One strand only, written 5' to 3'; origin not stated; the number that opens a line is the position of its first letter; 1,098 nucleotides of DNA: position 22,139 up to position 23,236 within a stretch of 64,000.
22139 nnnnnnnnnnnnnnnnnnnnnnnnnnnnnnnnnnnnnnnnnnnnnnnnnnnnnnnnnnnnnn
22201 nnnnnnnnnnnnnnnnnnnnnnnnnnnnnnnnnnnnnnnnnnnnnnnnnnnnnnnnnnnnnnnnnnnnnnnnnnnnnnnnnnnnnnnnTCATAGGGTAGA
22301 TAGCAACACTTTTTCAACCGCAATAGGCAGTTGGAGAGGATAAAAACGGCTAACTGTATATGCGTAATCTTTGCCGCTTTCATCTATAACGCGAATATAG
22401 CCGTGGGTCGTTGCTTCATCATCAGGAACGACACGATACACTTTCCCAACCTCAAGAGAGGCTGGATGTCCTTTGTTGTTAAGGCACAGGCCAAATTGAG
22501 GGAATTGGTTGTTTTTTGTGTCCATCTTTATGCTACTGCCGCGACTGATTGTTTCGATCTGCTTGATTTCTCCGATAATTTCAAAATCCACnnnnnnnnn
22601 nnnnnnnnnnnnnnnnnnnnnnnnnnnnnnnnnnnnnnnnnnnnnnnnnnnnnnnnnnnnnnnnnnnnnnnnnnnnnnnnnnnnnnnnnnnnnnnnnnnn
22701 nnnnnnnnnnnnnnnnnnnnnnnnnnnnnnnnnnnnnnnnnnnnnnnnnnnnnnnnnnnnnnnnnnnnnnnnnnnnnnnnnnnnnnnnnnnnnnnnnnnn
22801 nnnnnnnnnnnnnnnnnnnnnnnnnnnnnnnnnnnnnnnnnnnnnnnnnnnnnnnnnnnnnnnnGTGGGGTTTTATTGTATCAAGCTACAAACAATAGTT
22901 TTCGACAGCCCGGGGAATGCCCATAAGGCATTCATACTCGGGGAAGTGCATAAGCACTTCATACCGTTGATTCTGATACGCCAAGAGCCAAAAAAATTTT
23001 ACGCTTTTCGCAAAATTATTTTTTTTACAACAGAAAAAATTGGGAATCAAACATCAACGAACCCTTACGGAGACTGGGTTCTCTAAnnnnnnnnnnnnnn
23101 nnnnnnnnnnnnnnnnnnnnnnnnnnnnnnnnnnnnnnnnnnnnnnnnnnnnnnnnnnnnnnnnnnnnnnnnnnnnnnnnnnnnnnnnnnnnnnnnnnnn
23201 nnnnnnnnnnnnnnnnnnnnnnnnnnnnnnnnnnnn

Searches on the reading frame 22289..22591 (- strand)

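Call 3: search_protein_families(library=pfam, proteins=[window:22289-22591:-], max_evalue=0.01)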
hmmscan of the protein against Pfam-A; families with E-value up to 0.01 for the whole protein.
window:22289-22591:- (100 aa): 0 families

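Call 4: search_protein_families(library=ncbifam, proteins=[window:22289-22591:-], max_evalue=0.01)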
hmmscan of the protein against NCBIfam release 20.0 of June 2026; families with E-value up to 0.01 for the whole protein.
window:22289-22591:- (100 aa): 0 families

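Call 42: search_protein_families(library=padloc, proteins=[window:22289-22591:-], max_evalue=0.01)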
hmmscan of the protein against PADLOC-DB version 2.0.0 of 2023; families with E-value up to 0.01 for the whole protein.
window:22289-22591:- (100 aa): 0 families

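Call 79: search_protein_families(library=pfam, proteins=[window:22289-22591:-], max_evalue=1)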
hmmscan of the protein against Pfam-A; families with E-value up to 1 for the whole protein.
window:22289-22591:- (100 aa): 1 family
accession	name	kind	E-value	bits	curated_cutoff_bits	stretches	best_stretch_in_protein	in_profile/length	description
PF11436.14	DUF3199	-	0.16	12.2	25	1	37-89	51-100/125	Protein of unknown function (DUF3199)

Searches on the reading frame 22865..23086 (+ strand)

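Call 79: search_protein_families(library=pfam, proteins=[window:22865-23086:+], max_evalue=1)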
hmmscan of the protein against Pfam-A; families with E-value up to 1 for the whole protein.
window:22865-23086:+ (73 aa): 1 family
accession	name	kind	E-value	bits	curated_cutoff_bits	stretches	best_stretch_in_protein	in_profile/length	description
PF23227.1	HEAT_MROH2B_C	-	0.065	12.8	27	1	17-44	133-160/304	MROH2B-like, HEAT repeats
